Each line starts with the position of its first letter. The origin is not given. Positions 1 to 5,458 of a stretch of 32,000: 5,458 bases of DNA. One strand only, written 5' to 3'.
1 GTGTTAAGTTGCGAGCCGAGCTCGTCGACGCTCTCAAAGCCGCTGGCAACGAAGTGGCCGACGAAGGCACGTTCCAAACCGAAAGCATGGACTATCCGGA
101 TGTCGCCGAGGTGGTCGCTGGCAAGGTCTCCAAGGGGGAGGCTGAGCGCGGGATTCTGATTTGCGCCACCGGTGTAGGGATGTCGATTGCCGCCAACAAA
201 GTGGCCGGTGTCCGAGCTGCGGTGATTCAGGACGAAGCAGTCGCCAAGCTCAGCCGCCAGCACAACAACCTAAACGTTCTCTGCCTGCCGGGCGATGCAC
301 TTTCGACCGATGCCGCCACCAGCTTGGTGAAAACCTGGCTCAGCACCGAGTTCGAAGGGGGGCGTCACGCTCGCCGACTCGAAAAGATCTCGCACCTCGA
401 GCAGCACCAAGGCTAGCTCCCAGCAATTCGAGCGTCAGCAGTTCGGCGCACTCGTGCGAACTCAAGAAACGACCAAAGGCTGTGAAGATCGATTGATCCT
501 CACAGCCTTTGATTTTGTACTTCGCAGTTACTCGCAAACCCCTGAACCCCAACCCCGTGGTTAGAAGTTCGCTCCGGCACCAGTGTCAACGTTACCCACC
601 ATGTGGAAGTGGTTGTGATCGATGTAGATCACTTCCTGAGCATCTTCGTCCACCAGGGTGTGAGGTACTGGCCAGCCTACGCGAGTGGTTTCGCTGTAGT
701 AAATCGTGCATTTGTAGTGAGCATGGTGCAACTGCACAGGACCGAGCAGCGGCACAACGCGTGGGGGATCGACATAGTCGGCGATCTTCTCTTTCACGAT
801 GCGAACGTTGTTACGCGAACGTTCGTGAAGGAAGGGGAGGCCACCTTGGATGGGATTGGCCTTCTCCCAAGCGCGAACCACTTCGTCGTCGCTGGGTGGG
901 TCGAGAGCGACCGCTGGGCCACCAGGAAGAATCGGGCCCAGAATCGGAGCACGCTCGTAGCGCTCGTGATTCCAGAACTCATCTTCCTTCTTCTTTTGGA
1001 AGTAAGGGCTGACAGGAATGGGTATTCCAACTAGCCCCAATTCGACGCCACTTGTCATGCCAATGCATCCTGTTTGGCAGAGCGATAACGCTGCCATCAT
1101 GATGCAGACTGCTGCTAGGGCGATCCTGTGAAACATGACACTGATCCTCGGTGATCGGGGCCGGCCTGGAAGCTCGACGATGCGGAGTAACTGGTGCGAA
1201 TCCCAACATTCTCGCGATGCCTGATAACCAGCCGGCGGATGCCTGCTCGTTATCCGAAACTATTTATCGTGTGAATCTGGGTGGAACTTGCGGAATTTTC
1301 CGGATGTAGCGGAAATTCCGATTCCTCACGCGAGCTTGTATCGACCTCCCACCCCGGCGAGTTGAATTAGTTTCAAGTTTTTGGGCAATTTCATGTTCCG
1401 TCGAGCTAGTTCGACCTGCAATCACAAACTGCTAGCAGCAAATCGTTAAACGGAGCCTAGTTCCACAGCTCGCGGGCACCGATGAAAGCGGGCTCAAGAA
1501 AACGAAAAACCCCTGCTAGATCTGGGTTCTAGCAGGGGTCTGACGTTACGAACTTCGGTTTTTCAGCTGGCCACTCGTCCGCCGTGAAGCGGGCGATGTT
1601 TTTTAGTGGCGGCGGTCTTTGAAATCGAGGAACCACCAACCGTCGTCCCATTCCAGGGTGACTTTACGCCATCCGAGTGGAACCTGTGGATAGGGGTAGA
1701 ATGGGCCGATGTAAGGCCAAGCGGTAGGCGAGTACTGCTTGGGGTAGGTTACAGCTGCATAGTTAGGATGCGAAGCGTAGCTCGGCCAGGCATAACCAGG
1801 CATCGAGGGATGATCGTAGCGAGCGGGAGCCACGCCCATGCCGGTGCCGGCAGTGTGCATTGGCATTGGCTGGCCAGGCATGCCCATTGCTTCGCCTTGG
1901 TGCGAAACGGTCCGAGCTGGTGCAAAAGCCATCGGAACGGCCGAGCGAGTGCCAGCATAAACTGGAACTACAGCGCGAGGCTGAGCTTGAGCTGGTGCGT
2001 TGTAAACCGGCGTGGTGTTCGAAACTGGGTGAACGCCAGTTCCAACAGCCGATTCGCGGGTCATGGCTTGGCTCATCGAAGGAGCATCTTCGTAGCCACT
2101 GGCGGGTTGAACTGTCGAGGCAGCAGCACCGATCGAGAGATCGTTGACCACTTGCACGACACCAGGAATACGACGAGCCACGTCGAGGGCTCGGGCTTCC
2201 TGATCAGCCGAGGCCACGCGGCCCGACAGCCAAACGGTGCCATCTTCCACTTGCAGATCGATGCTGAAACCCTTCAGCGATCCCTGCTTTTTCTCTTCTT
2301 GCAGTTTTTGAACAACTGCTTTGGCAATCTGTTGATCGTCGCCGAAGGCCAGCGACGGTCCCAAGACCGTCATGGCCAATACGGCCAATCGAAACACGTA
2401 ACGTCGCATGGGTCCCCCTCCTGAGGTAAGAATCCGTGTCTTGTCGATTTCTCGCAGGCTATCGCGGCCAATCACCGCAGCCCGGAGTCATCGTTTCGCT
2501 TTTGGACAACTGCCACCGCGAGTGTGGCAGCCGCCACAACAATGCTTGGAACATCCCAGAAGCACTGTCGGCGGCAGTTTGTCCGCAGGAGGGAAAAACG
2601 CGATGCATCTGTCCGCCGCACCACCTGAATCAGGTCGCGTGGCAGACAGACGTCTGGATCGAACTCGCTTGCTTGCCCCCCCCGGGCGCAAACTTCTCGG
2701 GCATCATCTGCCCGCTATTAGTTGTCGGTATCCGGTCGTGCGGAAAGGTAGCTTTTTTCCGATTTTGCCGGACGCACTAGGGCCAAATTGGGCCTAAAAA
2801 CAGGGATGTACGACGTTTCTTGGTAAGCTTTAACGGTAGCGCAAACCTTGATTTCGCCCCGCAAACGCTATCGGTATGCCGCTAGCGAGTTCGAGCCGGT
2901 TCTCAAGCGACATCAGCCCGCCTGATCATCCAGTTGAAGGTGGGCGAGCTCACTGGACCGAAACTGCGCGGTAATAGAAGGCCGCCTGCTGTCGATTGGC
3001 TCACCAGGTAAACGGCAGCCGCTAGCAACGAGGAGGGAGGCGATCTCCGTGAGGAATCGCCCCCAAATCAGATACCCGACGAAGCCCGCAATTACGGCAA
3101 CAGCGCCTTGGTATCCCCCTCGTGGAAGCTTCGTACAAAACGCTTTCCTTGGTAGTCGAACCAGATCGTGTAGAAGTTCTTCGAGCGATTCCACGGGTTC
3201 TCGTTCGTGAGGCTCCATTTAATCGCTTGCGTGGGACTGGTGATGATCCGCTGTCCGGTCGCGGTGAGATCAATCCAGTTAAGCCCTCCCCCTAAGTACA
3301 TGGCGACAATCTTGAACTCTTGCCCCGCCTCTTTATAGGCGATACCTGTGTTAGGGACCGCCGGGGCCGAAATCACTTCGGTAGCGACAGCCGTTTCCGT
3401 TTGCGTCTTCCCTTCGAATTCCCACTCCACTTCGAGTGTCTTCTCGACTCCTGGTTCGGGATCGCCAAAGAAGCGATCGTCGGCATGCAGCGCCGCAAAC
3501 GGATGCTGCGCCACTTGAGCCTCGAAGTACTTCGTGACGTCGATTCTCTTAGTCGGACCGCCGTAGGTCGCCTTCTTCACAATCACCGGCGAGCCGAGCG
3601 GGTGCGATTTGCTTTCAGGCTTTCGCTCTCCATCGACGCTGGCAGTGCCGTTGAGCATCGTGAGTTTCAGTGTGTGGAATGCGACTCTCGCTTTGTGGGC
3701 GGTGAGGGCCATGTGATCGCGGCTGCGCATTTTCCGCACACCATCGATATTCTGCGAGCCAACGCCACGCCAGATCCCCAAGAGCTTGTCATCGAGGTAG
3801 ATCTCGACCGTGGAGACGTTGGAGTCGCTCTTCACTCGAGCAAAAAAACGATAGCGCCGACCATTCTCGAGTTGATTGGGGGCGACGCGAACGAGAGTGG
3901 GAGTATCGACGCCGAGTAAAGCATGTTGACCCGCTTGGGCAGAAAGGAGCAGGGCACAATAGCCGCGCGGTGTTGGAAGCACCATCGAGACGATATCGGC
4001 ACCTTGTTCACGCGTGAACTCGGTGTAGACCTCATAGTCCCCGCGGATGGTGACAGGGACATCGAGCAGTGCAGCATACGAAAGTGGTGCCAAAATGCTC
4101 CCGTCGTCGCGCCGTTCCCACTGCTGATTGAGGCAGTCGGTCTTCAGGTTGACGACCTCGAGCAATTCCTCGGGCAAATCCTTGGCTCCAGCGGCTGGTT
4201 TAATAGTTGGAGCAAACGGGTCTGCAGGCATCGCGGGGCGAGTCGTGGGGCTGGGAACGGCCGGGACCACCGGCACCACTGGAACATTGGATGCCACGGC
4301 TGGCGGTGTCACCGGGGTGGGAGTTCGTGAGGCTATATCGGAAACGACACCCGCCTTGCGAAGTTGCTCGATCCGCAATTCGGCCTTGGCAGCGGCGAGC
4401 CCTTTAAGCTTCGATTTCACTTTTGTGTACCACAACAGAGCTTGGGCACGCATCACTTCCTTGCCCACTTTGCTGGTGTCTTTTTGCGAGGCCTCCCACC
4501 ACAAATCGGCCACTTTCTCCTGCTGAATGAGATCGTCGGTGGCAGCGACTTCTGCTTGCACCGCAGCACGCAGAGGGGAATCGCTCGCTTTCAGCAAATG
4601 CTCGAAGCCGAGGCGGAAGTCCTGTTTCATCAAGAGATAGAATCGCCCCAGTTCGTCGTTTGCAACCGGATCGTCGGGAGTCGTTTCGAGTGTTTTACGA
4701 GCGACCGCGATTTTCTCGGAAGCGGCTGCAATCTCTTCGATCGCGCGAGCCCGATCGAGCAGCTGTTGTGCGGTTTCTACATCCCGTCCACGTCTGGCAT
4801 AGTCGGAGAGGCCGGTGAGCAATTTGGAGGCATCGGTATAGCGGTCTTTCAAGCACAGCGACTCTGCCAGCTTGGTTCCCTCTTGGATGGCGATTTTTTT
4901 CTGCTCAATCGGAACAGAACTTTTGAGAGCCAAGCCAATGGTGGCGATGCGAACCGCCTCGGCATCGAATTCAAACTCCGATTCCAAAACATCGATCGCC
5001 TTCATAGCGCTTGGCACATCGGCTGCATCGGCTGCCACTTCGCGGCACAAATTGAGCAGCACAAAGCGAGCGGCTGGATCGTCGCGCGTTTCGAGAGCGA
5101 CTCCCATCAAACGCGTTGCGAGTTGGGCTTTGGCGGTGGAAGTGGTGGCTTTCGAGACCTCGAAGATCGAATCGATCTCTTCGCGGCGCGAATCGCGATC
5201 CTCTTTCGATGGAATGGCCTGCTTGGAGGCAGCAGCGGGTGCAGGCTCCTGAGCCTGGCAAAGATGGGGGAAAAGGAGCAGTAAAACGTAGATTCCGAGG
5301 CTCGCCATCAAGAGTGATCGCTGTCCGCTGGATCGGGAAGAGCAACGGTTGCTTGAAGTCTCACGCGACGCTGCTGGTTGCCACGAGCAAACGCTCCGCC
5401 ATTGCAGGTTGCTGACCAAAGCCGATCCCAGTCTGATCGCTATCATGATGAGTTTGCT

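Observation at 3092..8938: Co-oriented cluster: small 3-TM protein followed by two paralogous giant secreted modular proteins of no family I can name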

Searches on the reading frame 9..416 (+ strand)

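Call 19: search_protein_families(library=pfam, proteins=[window:9-416:+], max_evalue=0.01)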
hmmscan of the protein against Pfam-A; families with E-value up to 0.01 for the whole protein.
window:9-416:+ (135 aa): 1 family
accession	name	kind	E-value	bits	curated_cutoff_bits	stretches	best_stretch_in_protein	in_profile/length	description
PF02502.23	LacAB_rpiB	-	6.1e-48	162.7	24.7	1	2-127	13-138/138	Ribose/Galactose Isomerase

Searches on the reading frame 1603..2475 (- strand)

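Call 19: search_protein_families(library=pfam, proteins=[window:1603-2475:-], max_evalue=0.01)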
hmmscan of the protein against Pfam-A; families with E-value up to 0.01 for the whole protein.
window:1603-2475:- (290 aa): 2 families
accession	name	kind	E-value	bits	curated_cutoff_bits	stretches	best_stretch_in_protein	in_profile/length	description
PF04972.22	BON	-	2.4e-14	53.8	27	1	46-116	1-68/69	BON domain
PF05834.18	Lycopene_cycl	-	0.0061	16.1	23.4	1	99-149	245-295/380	Lycopene cyclase protein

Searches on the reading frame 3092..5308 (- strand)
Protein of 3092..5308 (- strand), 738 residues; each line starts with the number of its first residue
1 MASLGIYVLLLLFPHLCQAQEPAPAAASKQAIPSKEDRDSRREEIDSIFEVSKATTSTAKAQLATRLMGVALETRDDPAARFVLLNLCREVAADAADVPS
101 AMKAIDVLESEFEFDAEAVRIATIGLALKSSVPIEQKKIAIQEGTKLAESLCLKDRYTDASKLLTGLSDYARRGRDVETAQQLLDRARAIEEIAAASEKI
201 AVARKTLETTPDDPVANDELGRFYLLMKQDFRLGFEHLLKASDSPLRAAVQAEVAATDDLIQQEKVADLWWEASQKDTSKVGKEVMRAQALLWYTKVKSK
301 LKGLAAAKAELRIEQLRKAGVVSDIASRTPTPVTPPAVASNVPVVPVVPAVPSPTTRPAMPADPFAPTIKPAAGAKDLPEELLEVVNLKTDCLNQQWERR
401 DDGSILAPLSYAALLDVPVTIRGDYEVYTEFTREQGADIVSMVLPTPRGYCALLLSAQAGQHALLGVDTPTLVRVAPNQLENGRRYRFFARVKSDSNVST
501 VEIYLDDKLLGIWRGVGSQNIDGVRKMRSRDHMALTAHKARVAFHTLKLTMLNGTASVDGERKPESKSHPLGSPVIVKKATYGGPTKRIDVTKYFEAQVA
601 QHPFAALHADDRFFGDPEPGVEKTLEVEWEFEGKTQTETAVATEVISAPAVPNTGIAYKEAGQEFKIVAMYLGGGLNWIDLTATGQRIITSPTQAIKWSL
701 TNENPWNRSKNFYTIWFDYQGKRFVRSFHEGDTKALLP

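Call 3: search_protein_families(library=pfam, proteins=[window:3092-5308:-], max_evalue=1)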
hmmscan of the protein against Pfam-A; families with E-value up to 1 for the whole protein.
window:3092-5308:- (738 aa): 1 family
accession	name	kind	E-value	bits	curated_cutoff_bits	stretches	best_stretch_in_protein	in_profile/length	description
PF11875.14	DnaJ-like_C11_C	-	0.12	12.6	27.1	1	585-648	64-131/132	DnaJ-like protein C11, C-terminal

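Call 4: search_protein_families(library=ncbifam, proteins=[window:3092-5308:-], max_evalue=1)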
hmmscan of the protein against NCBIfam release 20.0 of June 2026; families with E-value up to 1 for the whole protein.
window:3092-5308:- (738 aa): 0 families

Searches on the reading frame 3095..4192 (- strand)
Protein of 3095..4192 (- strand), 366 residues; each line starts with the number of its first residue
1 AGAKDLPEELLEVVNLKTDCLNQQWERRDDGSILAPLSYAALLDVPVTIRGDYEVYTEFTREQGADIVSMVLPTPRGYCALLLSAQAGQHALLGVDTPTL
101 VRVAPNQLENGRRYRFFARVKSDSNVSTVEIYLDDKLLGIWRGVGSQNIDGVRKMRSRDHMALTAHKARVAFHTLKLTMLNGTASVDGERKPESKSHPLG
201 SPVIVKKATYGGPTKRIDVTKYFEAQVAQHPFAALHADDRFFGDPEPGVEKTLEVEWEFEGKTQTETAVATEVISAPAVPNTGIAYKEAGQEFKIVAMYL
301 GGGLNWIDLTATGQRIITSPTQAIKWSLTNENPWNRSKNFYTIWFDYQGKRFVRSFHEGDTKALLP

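Call 51: predict_structure(alignment_id=A5)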
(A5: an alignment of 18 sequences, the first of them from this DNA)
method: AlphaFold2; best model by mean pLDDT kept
length: 366 residues; sequences in the alignment: 18
mean_pLDDT: 71.8   pTM: 0.57
mean pLDDT of the five models: 71.8, 70.1, 69.3, 69.3, 68.3
residues with pLDDT >= 90: 135; 70-90: 73; 50-70: 39; < 50: 119
segments of 3 or more residues with pLDDT < 50: 191-200, 231-241, 271-327, 331-366
pLDDT, mean of each block of 10 residues (from residue 1): 75 93 91 93 94 98 90 94 76 91 82 97 95 95 84 80 94 98 85 43 76 84 63 44 55 78 74 40 38 42 42 42 47 44 45 42 33
secondary structure, 60 per line:
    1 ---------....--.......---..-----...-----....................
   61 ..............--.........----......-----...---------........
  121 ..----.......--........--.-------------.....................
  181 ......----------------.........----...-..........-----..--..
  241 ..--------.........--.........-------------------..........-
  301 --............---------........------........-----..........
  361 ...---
elements in order: H10-13 H16-19 E20-22 E33-35 E41-74 E77-85 E90-95 E101-103 E113-122 E127-133 E136-143 E160-186 E203-211 E216-218 H220-229 H239-242 E251-259 E262-270 E290-299 E303-314 E324-331 E338-345 E351-357 H358-363

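Call 56: fold_search(model_id=the predicted structure, library=pdb)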
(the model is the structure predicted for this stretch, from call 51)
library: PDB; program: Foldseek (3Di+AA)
matches with E <= 10: 1145; with E <= 0.001: 191
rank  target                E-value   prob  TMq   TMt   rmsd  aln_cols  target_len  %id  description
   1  4b1m_C                2.5e-06  1.00  0.32  0.68   4.7       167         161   12  CARBOHYDRATE BINDING MODULE CBM66 FROM BACILLUS SUBTILIS (released 2012-12-12)
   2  4b1m_B                2.5e-06  1.00  0.32  0.67   4.7       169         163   12  CARBOHYDRATE BINDING MODULE CBM66 FROM BACILLUS SUBTILIS (released 2012-12-12)
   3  4b1l                  3.8e-06  1.00  0.31  0.66   5.4       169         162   11  CARBOHYDRATE BINDING MODULE CBM66 FROM BACILLUS SUBTILIS (released 2012-12-12)
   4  4b1m_A                4.2e-06  1.00  0.32  0.65   5.1       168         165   11  CARBOHYDRATE BINDING MODULE CBM66 FROM BACILLUS SUBTILIS (released 2012-12-12)
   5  4azz_A                4.9e-06  1.00  0.32  0.67   5.1       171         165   12  Carbohydrate binding module CBM66 from Bacillus subtilis (released 2012-07-25)
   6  1viw_B                2.1e-05  1.00  0.25  0.43  10.7       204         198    9  TENEBRIO MOLITOR ALPHA-AMYLASE-INHIBITOR COMPLEX (released 1999-07-22)
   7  7oa8                  2.3e-05  1.00  0.28  0.28   5.7       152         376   11  PilC minor pilin of Streptococcus sanguinis SK36 type IV pili (released 2022-05-04)
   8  3fby_A                2.5e-05  1.00  0.32  0.23   8.0       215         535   11  The crystal structure of the signature domain of cartilage oligomeric matrix protein. (released 2009-06-23)
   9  5vid_D                3.4e-05  1.00  0.27  0.24  21.1       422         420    7  Receptor binding domain of BoNT/B in complex with mini-protein binder Bot.0671.2 (released 2017-09-20)
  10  2pel_A                4.3e-05  1.00  0.30  0.44   6.5       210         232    9  PEANUT LECTIN (released 1996-12-07)
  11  1gz9_A                4.8e-05  1.00  0.27  0.37   7.8       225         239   14  High-Resolution Crystal Structure of Erythrina cristagalli Lectin in Complex with 2'-alpha-L-Fucosyllactose (released 2002-06-21)
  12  4fqz_A                4.8e-05  1.00  0.25  0.31  21.7       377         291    7  Crystal structure of a protease-resistant mutant form of human galectin-8 (released 2012-07-11)
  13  9qc8_B                5.2e-05  1.00  0.29  0.10  19.4       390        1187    7  BoNT-NTNH-HA70 complex from Clostridium botulinum Serotype B1 (released 2025-09-10)
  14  1f9k_A                5.5e-05  1.00  0.31  0.45   6.3       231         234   11  WINGED BEAN ACIDIC LECTIN COMPLEXED WITH METHYL-ALPHA-D-GALACTOSE (released 2001-07-11)
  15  3vkl_A                6.4e-05  1.00  0.25  0.31  20.6       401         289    8  Protease-resistant mutant form of human Galectin-8 in complex with two lactose molecules (released 2012-09-12)
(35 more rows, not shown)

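Call 64: search_solved_structures(query=A5, max_evalue=10)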
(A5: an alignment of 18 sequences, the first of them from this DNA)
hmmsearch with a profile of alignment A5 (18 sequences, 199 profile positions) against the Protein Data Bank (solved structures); distinct sequences matched with E-value up to 10: 12.
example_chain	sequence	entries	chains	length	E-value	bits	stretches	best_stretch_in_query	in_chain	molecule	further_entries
3j3v_T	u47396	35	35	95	0.056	16.1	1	108-177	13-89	50S ribosomal protein L23 | 50S ribosomal protein uL23 | Large ribosomal subunit protein uL23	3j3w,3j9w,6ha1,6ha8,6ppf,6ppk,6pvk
5njt_m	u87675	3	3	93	0.075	15.7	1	108-169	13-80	50S ribosomal protein L23 | Large ribosomal subunit protein uL23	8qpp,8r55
6htq_T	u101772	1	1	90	0.095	15.4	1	108-169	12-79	50S ribosomal protein L23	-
5m4a_A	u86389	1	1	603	0.72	12.5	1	30-65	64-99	Neutral trehalase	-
5nis_A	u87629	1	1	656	0.78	12.4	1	30-65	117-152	Neutral trehalase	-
8j07_k5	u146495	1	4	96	0.9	12.2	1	125-165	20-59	Dynein light chain roadblock-type 2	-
5jta_A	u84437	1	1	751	0.92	12.2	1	30-65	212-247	Neutral trehalase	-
5n6n_C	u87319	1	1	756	0.92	12.1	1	30-65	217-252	Neutral trehalase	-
8tm0_A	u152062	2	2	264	0.92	12.1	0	21-36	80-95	NKG2-D type II integral membrane protein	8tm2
4ffe_X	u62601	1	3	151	0.96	12.1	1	124-155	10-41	CPXV018 protein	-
9fqr_H1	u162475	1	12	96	0.98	12.1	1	125-165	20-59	Dynein light chain roadblock-type 2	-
4pdc_E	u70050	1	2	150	1.5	11.4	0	124-155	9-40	CPXV018 protein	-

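Call 74: search_protein_families(library=pfam, alignment_id=A5, max_evalue=10)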
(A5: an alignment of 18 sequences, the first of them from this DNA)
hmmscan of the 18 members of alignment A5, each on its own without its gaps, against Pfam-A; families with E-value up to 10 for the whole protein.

A. member 1, seq(366 aa): 1 family
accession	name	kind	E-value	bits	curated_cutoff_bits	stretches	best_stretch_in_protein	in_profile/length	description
PF11875.14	DnaJ-like_C11_C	-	0.048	13.9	27.1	1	213-276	64-131/132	DnaJ-like protein C11, C-terminal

B. families by the number of members that match (of 18 scanned): 10 families
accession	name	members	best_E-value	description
PF11875.14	DnaJ-like_C11_C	2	0.048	DnaJ-like protein C11, C-terminal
PF03422.21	CBM_6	1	0.0038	Carbohydrate binding module (family 6)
PF06439.18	3keto-disac_hyd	1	0.011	3-keto-disaccharide hydrolase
PF24558.1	DUF7604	1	0.045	Domain of unknown function (DUF7604)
PF24682.1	OB_RRP5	1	0.058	RRP5 OB-fold domain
PF17973.7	bMG10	1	0.09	Bacterial Alpha-2-macroglobulin MG10 domain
PF09264.17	Sial-lect-inser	1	0.093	Vibrio cholerae sialidase, lectin insertion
PF13517.12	FG-GAP_3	1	0.12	FG-GAP-like repeat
PF17957.7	Big_7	1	0.12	Bacterial Ig domain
PF10115.14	HlyU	1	0.27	Transcriptional activator HlyU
